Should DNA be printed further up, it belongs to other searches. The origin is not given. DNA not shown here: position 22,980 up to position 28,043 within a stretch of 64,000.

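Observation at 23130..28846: Giant XPD - RQC/HRDC - RecQ - ComF(PRTase) fusion ORF translationally coupled to DprA in an archaeon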

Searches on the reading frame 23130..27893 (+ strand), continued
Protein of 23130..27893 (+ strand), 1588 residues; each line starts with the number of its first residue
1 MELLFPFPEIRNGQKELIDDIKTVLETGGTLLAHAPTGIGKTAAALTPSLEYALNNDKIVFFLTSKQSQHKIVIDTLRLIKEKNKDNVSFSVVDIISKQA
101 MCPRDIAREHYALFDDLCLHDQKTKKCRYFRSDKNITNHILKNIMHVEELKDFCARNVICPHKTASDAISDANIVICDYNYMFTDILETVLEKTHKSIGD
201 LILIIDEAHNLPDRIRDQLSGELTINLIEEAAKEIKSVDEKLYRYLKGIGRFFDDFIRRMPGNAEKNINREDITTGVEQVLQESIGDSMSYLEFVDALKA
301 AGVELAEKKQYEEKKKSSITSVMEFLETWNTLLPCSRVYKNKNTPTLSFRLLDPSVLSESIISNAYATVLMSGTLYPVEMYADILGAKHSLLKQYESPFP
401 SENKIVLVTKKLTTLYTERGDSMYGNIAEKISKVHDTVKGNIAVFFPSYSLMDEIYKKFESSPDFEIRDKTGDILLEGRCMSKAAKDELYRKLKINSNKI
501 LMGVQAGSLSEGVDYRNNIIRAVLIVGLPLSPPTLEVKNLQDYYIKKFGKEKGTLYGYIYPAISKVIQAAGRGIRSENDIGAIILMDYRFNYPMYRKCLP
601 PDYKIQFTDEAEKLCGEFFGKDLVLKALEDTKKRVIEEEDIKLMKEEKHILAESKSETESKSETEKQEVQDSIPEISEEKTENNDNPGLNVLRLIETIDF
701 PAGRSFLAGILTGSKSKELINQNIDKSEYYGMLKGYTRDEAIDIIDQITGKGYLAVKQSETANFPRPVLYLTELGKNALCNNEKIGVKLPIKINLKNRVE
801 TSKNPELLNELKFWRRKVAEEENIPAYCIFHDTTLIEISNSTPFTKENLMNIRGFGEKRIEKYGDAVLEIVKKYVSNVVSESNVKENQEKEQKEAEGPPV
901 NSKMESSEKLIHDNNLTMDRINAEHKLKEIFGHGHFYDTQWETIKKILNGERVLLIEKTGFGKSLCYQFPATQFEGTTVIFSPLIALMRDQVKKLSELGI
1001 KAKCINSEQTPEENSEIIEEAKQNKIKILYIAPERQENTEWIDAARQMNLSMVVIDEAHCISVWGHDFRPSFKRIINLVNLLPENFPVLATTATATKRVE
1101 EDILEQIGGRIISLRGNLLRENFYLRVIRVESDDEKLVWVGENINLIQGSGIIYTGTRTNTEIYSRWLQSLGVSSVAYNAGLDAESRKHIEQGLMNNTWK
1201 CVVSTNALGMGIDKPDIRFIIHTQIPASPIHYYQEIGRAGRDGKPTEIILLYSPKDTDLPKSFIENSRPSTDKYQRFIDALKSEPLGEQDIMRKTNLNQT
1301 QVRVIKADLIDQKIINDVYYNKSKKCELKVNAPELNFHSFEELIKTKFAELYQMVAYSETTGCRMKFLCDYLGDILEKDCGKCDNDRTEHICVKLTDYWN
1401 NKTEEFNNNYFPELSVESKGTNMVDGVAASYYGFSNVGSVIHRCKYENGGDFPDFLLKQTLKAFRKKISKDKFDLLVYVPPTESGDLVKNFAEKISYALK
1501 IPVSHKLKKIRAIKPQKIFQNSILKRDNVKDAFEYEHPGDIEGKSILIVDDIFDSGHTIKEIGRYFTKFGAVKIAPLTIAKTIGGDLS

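Call 13: find_encoding_contigs(protein=P0004, flank=10000, max_places=4)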
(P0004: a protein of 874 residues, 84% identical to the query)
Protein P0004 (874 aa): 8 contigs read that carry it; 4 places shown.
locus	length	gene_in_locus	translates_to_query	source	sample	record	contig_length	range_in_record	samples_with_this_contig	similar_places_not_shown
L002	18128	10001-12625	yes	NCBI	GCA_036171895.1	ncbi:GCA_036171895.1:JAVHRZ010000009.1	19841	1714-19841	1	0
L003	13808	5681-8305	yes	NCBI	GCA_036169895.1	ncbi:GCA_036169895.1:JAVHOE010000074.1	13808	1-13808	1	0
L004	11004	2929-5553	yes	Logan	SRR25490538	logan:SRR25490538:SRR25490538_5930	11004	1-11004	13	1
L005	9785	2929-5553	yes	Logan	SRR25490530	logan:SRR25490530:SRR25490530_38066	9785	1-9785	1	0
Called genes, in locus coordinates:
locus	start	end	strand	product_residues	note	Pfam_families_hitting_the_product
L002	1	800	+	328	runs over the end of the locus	PF26553:PDDEXK_19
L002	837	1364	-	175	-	PF03358:FMN_red, PF02525:Flavodoxin_2 (weak)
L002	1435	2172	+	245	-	PF00142:Fer4_NifH (faint), PF01656:CbiA, PF02374:ArsA_ATPase (weak), PF13614:AAA_31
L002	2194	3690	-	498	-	PF13173:AAA_14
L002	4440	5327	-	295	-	PF00733:Asn_synthase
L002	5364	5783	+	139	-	PF01467:CTP_transf_like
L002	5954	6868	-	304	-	PF00701:DHDPS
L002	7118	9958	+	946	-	PF00133:tRNA-synt_1, PF01406:tRNA-synt_1e (faint), PF09334:tRNA-synt_1g, PF13603:tRNA-synt_1_2, PF09334:tRNA-synt_1g, PF08264:Anticodon_1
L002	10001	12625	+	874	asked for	PF00270:DEAD (faint), PF04851:ResIII (weak), PF06733:DEAD_2, PF13307:Helicase_C_2, PF09382:RQC, PF00570:HRDC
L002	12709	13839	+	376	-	PF00091:Tubulin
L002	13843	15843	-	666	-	PF00343:Phosphorylase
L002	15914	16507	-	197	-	PF01712:dNK (weak), PF02223:Thymidylate_kin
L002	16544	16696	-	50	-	-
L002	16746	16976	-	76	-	PF01780:Ribosomal_L37ae, PF12760:Zn_ribbon_IS1595 (weak)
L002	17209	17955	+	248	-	PF00588:SpoU_methylase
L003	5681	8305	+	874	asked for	PF00270:DEAD (faint), PF04851:ResIII (weak), PF06733:DEAD_2, PF13307:Helicase_C_2, PF09382:RQC, PF00570:HRDC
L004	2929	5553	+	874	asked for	PF00270:DEAD (faint), PF04851:ResIII (weak), PF06733:DEAD_2, PF13307:Helicase_C_2, PF09382:RQC, PF00570:HRDC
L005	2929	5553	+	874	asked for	PF00270:DEAD (faint), PF04851:ResIII (weak), PF06733:DEAD_2, PF13307:Helicase_C_2, PF09382:RQC, PF00570:HRDC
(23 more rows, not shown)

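Call 15: find_encoding_contigs(protein=P0002, flank=10000, max_places=3)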
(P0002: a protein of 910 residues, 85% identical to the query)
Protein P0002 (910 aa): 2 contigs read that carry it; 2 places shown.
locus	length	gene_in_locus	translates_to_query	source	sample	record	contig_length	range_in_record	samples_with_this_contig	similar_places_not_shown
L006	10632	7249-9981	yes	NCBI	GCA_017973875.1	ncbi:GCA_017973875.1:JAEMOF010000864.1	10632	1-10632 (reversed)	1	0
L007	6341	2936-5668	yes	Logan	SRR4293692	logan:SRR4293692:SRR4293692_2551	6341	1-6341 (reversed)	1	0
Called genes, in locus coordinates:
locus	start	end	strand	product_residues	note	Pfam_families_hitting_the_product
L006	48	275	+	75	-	PF04014:MazE_antitoxin (weak)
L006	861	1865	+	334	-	PF00004:AAA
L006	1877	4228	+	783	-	PF27160:Y4kK_N, PF27210:Y4kK_2nd, PF00082:Peptidase_S8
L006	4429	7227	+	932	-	PF00133:tRNA-synt_1, PF01406:tRNA-synt_1e (faint), PF09334:tRNA-synt_1g, PF13603:tRNA-synt_1_2, PF09334:tRNA-synt_1g (weak), PF08264:Anticodon_1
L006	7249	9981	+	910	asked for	PF00270:DEAD (faint), PF04851:ResIII (weak), PF06733:DEAD_2, PF13307:Helicase_C_2, PF09382:RQC, PF00570:HRDC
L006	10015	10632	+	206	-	?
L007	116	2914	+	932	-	PF00133:tRNA-synt_1, PF01406:tRNA-synt_1e (faint), PF09334:tRNA-synt_1g, PF13603:tRNA-synt_1_2, PF09334:tRNA-synt_1g (weak), PF08264:Anticodon_1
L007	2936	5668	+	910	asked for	PF00270:DEAD (faint), PF04851:ResIII (weak), PF06733:DEAD_2, PF13307:Helicase_C_2, PF09382:RQC, PF00570:HRDC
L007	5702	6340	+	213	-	?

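Call 16: find_encoding_contigs(protein=P0003, flank=10000, max_places=3)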
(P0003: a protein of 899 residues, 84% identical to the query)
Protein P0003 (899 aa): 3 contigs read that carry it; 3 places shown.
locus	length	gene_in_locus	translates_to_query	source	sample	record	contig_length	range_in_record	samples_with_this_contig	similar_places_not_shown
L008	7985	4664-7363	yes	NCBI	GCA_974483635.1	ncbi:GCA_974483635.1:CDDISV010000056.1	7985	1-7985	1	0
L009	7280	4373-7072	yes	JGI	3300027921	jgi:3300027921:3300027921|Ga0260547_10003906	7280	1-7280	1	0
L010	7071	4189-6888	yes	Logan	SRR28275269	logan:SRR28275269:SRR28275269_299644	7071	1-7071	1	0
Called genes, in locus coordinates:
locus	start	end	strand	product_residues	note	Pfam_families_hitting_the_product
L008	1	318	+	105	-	?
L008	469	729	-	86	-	-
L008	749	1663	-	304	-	PF00701:DHDPS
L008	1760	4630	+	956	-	PF00133:tRNA-synt_1, PF09334:tRNA-synt_1g, PF13603:tRNA-synt_1_2, PF09334:tRNA-synt_1g, PF01406:tRNA-synt_1e (weak), PF08264:Anticodon_1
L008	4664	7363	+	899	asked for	PF00270:DEAD (faint), PF04851:ResIII (weak), PF06733:DEAD_2, PF13307:Helicase_C_2, PF09382:RQC, PF00570:HRDC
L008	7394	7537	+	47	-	-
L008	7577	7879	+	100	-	-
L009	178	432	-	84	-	-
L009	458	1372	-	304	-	PF00701:DHDPS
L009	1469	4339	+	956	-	PF00133:tRNA-synt_1, PF09334:tRNA-synt_1g, PF13603:tRNA-synt_1_2, PF09334:tRNA-synt_1g, PF01406:tRNA-synt_1e (weak), PF08264:Anticodon_1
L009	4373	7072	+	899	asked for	PF00270:DEAD (faint), PF04851:ResIII (weak), PF06733:DEAD_2, PF13307:Helicase_C_2, PF09382:RQC, PF00570:HRDC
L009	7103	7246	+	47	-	-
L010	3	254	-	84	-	?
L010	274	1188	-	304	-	PF00701:DHDPS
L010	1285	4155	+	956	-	PF00133:tRNA-synt_1, PF09334:tRNA-synt_1g, PF13603:tRNA-synt_1_2, PF09334:tRNA-synt_1g, PF01406:tRNA-synt_1e (weak), PF08264:Anticodon_1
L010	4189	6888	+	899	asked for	PF00270:DEAD (faint), PF04851:ResIII (weak), PF06733:DEAD_2, PF13307:Helicase_C_2, PF09382:RQC, PF00570:HRDC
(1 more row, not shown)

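Call 41: list_cluster_members(proteins=[P0001, P0002, P0004, P0121, P0123, P0010])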
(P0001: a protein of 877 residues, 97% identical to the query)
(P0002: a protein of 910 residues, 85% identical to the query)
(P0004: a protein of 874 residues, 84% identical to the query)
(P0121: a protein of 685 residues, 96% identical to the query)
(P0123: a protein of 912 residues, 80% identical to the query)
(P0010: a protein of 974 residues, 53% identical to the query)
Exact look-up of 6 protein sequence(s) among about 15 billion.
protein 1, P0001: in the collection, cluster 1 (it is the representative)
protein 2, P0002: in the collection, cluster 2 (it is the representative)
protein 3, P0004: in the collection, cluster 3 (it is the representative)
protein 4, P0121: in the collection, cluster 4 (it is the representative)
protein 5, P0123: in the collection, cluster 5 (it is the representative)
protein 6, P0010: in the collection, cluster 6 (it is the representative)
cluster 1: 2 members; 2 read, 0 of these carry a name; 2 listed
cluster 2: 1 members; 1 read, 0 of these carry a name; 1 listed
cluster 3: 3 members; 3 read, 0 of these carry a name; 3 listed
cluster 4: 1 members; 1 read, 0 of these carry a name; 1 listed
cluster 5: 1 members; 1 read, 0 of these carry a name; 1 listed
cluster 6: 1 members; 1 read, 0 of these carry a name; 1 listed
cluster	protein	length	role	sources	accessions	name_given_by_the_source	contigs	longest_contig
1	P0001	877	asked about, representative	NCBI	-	-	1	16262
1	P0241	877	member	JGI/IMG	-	-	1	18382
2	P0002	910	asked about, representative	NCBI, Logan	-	-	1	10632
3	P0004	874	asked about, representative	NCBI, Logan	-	-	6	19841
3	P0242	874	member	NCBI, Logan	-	-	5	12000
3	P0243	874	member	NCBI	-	-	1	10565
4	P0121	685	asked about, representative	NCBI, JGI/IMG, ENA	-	-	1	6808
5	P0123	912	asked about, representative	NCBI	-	-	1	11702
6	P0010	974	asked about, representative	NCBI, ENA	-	-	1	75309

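Call 44: search_protein_families(library=pfam, proteins=[P0006, P0031], max_evalue=0.001)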
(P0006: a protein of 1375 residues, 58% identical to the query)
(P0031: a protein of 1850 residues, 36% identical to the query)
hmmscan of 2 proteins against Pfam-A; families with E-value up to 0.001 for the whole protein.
P0006 (1375 aa): 14 families
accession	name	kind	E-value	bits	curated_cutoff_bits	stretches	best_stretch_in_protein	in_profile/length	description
PF13307.12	Helicase_C_2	-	7.5e-38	130.7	25.3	1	702-859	6-164/170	Helicase C-terminal domain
PF14493.12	HTH_40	-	3.6e-23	82.1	27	1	919-1008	3-89/89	Helix-turn-helix domain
PF00570.28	HRDC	-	4.9e-22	78.1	23.8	1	1161-1226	3-68/68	HRDC domain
PF06733.21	DEAD_2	-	1.7e-18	67.3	21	1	335-490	10-171/172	DEAD_2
PF09382.16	RQC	-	1.4e-16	60.7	23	1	1039-1147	5-108/114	RQC domain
PF13646.12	HEAT_2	-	2.2e-14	53.9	27.7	1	1270-1354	1-82/88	HEAT repeats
PF22557.2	DuOB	-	4.1e-13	50.3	27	1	3-224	1-210/210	Dual OB-containing domain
PF06777.17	HBB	-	3e-12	47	30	1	556-678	66-188/190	Helical and beta-bridge domain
PF13513.12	HEAT_EZ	-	3.5e-10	40.6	27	1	1284-1331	3-55/55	HEAT-like repeat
PF02985.28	HEAT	-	8.7e-08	32.2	23.5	1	1306-1332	2-28/31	HEAT repeat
PF03130.22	HEAT_PBS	-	6.6e-07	29.7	20.9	1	1320-1346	1-27/27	PBS lyase HEAT-like repeat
PF00270.35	DEAD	-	9.5e-07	29.1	26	1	288-330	10-54/167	DEAD/DEAH box helicase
PF04851.21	ResIII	-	6.3e-06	26.6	22.5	1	274-477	4-140/164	Type III restriction enzyme, res subunit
PF00514.29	Arm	-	0.00069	20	20.6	0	1304-1332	10-40/41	Armadillo/beta-catenin-like repeat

P0031 (1850 aa): 7 families
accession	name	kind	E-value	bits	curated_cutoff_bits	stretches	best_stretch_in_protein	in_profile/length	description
PF00270.35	DEAD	-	2.1e-41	141.9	26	2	1148-1307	2-163/167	DEAD/DEAH box helicase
PF13307.12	Helicase_C_2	-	2.1e-34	119.4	25.3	1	896-1053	4-167/170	Helicase C-terminal domain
PF00271.37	Helicase_C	-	3.2e-31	108.3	23.5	1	1354-1464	2-110/110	Helicase conserved C-terminal domain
PF04851.21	ResIII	-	3.6e-13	50.2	22.5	1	372-448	2-80/164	Type III restriction enzyme, res subunit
PF00929.31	RNase_T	-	3.4e-11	44.4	24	1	104-242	1-147/164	Exonuclease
PF16124.10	RecQ_Zn_bind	-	2.9e-09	38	25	1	1654-1702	19-65/66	RecQ zinc-binding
PF13604.12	AAA_30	-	7.6e-06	26.2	27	0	378-438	6-63/191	AAA domain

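Call 54: find_encoding_contigs(protein=window:23130-27893:+, flank=3000, max_places=6)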
Protein window:23130-27893:+ (1588 aa): 3 contigs read that carry it; 1 place shown.
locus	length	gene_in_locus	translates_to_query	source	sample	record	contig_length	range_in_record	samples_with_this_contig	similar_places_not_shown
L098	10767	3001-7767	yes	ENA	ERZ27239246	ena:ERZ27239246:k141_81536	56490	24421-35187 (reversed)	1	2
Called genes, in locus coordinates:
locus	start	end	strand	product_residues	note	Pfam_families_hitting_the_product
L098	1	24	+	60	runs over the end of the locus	-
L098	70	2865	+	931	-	PF00133:tRNA-synt_1, PF09334:tRNA-synt_1g, PF13603:tRNA-synt_1_2, PF09334:tRNA-synt_1g, PF01406:tRNA-synt_1e (weak), PF08264:Anticodon_1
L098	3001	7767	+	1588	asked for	-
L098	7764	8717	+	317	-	PF02481:DNA_processg_A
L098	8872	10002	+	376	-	PF00091:Tubulin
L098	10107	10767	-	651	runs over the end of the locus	PF00343:Phosphorylase, PF00534:Glycos_transf_1 (faint)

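Call 58: search_protein_families(library=pfam, proteins=[L008:7394-7537:+, L008:7577-7879:+], max_evalue=0.01)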
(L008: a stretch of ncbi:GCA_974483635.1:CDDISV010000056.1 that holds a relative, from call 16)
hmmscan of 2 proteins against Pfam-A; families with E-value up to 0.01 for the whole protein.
L008:7394-7537:+ (47 aa): 0 families

L008:7577-7879:+ (100 aa): 0 families

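Call 66: find_encoding_contigs(protein=P0006, flank=8000, max_places=3)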
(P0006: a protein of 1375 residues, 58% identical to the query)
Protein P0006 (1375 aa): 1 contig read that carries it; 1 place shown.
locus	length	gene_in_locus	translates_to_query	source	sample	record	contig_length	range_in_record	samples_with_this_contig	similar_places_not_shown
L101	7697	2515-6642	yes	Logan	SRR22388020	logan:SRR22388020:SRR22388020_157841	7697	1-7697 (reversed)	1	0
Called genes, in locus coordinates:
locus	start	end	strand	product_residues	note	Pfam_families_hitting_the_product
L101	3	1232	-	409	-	PF01142:TruD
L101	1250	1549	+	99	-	PF01503:PRA-PH (weak)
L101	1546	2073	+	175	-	PF04343:DUF488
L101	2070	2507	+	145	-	PF04343:DUF488, PF22751:DUF488-N3a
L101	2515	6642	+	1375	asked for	PF22557:DuOB, PF06733:DEAD_2, PF13307:Helicase_C_2, PF14493:HTH_40, PF09382:RQC, PF00570:HRDC, PF13513:HEAT_EZ, PF13646:HEAT_2, +4 more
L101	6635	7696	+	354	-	?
